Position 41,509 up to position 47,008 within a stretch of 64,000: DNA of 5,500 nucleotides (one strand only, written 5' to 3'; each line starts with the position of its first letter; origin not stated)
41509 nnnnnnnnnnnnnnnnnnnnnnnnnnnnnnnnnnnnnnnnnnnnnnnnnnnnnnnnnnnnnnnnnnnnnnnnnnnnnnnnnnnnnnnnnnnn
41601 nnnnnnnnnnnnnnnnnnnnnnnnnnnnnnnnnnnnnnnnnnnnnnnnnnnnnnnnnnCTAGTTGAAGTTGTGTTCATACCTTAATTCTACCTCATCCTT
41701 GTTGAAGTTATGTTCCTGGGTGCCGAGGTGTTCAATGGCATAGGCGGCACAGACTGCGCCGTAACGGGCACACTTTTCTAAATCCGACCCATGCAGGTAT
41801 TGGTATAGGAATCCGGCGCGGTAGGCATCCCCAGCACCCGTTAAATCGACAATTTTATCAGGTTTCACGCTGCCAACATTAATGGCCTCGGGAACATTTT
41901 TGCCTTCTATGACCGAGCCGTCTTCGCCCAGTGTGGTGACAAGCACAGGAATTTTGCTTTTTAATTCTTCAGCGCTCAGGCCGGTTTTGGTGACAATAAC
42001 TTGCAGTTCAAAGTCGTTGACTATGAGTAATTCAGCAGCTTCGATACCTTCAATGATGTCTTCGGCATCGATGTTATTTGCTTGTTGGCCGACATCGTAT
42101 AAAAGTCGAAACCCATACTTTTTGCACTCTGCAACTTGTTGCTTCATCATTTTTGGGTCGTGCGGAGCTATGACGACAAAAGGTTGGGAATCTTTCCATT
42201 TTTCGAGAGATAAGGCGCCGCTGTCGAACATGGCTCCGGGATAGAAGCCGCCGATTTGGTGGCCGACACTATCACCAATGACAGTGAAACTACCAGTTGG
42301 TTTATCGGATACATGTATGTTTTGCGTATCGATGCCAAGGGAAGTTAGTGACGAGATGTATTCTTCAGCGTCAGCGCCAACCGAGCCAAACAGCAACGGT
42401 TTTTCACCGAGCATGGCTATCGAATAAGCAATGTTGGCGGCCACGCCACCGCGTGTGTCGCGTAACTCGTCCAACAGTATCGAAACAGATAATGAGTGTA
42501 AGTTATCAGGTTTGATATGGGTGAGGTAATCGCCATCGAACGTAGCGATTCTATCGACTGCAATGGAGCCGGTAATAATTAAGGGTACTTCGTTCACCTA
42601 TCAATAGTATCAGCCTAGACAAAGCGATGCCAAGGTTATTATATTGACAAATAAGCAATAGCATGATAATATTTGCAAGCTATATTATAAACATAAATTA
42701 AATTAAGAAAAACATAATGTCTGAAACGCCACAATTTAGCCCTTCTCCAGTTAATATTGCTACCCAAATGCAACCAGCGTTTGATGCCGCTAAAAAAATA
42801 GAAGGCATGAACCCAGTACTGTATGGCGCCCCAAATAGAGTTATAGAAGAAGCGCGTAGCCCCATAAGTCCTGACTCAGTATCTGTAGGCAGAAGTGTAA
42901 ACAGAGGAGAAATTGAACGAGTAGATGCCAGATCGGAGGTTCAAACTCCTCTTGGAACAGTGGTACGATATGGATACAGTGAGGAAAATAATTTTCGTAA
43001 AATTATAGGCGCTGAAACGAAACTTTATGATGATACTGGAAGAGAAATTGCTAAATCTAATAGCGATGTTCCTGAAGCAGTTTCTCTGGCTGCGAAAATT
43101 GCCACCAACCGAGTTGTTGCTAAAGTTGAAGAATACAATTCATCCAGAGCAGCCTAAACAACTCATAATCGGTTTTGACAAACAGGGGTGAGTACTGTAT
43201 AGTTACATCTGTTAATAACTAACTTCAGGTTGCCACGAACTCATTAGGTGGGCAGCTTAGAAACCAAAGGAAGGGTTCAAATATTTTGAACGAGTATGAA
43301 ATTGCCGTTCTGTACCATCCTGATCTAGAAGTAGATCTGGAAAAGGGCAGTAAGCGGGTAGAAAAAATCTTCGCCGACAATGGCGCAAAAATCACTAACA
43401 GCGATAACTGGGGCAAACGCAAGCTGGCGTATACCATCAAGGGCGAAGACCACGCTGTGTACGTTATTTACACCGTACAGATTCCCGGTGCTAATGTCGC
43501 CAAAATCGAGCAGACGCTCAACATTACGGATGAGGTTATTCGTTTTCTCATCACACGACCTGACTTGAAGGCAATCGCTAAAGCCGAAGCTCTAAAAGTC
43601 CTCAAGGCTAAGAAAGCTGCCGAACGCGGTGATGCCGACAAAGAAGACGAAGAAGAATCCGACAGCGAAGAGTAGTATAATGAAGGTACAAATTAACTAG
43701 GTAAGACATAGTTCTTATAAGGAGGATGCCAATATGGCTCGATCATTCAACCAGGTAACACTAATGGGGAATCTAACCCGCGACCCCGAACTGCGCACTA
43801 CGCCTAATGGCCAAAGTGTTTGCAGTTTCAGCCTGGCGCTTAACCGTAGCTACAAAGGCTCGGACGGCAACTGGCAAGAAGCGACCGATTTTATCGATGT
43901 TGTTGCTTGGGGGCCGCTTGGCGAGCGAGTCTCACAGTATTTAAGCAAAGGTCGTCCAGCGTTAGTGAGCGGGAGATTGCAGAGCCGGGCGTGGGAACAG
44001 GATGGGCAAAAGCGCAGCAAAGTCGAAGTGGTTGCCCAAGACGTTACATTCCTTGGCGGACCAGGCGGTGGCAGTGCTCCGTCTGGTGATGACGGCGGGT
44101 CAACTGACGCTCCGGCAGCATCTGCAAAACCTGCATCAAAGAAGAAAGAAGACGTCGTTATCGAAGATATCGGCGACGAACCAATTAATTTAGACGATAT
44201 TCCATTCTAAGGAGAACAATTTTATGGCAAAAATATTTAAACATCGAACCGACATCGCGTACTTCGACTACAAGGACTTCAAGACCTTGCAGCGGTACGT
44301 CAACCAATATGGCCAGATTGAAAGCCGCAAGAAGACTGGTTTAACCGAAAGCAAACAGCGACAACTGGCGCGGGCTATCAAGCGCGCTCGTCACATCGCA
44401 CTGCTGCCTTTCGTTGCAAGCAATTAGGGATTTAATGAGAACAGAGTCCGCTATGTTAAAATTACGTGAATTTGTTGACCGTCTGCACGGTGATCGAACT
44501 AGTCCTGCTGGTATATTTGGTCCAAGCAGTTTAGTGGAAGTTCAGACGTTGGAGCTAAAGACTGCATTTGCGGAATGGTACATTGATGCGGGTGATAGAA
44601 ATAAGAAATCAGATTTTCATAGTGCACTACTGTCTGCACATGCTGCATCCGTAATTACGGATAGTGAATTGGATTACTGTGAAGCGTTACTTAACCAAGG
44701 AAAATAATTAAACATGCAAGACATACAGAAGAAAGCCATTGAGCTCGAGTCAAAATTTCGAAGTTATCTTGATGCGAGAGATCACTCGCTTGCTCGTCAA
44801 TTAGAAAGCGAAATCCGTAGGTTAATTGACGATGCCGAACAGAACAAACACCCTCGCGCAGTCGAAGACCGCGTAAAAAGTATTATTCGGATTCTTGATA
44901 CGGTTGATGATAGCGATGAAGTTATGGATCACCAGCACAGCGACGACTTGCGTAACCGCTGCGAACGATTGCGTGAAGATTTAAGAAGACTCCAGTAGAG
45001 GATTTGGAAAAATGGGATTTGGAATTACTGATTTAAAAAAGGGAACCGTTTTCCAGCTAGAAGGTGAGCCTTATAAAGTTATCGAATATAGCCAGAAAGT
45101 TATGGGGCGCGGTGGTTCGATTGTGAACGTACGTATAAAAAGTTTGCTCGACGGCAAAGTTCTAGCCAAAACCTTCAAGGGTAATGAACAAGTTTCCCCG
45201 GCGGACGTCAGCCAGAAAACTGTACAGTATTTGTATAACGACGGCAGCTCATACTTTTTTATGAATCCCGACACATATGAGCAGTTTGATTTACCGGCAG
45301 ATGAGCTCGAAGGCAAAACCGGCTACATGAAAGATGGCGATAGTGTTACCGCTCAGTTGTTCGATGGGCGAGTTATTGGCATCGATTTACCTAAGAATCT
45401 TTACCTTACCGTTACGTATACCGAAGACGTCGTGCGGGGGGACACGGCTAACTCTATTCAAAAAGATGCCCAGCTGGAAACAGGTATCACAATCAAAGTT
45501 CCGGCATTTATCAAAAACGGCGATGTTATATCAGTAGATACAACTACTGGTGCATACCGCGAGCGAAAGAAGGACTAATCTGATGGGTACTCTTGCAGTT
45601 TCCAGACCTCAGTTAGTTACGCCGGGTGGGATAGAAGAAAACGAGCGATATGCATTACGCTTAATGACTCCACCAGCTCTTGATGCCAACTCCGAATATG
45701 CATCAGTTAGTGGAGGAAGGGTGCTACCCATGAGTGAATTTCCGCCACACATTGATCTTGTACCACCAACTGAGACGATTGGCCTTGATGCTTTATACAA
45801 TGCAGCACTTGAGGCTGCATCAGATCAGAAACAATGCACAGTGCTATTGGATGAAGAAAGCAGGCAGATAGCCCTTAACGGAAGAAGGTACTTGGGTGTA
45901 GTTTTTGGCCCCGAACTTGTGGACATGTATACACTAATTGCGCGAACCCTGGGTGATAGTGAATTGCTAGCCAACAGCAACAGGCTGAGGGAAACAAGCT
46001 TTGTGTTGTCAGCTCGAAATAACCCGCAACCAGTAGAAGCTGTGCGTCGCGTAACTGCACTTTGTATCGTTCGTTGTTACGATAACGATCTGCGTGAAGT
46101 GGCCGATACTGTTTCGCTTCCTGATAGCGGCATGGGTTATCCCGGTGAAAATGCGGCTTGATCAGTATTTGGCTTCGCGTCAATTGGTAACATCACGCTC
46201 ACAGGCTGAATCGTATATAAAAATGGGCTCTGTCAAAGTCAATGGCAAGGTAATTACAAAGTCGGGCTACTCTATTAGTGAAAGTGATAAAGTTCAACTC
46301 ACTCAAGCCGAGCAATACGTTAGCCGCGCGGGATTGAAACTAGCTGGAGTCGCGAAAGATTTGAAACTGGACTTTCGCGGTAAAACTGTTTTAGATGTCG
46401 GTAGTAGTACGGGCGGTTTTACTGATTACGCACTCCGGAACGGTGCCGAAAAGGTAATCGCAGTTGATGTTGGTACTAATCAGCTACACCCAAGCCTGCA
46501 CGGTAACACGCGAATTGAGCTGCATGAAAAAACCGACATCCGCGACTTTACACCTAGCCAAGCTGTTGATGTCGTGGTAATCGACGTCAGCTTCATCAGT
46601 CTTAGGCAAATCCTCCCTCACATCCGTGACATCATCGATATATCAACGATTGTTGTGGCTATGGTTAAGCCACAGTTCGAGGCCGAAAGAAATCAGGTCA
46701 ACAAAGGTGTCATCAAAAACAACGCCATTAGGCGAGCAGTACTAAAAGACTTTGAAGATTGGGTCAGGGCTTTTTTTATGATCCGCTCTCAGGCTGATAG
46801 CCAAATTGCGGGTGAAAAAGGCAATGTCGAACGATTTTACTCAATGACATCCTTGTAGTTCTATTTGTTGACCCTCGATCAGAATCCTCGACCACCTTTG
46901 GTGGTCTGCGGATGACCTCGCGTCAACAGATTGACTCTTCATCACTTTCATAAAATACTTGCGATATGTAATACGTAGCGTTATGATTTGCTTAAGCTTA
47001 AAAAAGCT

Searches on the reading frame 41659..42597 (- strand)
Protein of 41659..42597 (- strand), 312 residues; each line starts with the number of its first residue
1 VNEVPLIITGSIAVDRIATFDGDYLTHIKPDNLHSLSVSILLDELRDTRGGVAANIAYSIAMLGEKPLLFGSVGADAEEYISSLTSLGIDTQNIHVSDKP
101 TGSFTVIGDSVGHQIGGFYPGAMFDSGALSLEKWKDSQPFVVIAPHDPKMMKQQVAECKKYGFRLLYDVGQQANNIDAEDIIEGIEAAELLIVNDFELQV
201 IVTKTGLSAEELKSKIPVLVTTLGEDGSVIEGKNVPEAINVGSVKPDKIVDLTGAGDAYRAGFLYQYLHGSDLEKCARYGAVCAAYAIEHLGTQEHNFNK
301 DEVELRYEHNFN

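Call 49: search_protein_families(library=pfam, proteins=[window:41659-42597:-], max_evalue=0.00001)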
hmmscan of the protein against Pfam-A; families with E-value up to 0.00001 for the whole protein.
window:41659-42597:- (312 aa): 1 family
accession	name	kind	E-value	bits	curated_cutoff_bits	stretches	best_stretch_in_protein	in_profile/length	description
PF00294.29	PfkB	-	3.2e-38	132.2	25.8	1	41-295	27-297/302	pfkB family carbohydrate kinase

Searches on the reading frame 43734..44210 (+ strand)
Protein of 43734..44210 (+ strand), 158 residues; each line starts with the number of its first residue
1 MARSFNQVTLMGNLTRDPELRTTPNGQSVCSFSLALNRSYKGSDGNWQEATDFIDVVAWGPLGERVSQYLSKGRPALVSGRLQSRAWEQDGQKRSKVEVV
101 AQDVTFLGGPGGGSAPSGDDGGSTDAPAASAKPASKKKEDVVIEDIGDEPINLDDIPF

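Call 49: search_protein_families(library=pfam, proteins=[window:43734-44210:+], max_evalue=0.00001)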
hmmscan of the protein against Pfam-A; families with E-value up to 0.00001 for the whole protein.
window:43734-44210:+ (158 aa): 1 family
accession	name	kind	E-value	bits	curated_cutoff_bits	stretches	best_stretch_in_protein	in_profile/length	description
PF00436.31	SSB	-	1.1e-35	122.3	26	1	5-107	1-104/104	Single-strand binding protein family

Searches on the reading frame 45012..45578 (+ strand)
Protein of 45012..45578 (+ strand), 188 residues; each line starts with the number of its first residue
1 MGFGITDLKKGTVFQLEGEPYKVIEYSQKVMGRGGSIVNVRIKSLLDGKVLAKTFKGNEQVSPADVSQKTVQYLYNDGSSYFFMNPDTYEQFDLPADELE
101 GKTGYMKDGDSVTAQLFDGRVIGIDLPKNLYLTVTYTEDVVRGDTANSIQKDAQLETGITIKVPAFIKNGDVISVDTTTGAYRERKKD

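Call 49: search_protein_families(library=pfam, proteins=[window:45012-45578:+], max_evalue=0.00001)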
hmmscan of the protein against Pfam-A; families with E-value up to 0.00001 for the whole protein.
window:45012-45578:+ (188 aa): 3 families
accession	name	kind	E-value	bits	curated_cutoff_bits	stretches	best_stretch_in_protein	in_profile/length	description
PF09285.17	Elong-fact-P_C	-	3.2e-22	78.4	25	1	132-185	3-56/56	Elongation factor P, C-terminal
PF01132.26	EFP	-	2.6e-19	69.3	27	1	69-122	1-54/54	Elongation factor P (EF-P) OB domain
PF08207.18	EFP_N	-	3.6e-16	59.3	23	1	6-61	3-58/58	Elongation factor P (EF-P) KOW-like domain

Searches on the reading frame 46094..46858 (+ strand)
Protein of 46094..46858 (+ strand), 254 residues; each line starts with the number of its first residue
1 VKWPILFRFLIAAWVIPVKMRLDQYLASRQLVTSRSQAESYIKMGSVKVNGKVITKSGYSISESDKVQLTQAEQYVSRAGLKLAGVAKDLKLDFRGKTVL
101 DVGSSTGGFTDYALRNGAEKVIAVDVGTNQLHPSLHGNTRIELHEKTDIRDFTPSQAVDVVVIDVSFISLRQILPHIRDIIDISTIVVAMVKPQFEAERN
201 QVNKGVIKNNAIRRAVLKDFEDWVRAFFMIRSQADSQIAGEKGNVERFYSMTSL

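Call 49: search_protein_families(library=pfam, proteins=[window:46094-46858:+], max_evalue=0.00001)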
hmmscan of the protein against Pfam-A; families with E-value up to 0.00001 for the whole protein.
window:46094-46858:+ (254 aa): 4 families
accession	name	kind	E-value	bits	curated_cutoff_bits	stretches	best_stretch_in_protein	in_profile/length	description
PF01728.25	FtsJ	-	5.4e-37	127.9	24.1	1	75-249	1-177/181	FtsJ-like methyltransferase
PF01479.30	S4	-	7.4e-12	45.2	22.8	1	20-67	1-48/48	S4 domain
PF13489.12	Methyltransf_23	-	7.8e-06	26.1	27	1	91-194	18-111/164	Methyltransferase domain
PF22421.1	SYY_C-terminal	-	8.4e-06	26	27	0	20-68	19-67/83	Tyrosine--tRNA ligase SYY-like C-terminal domain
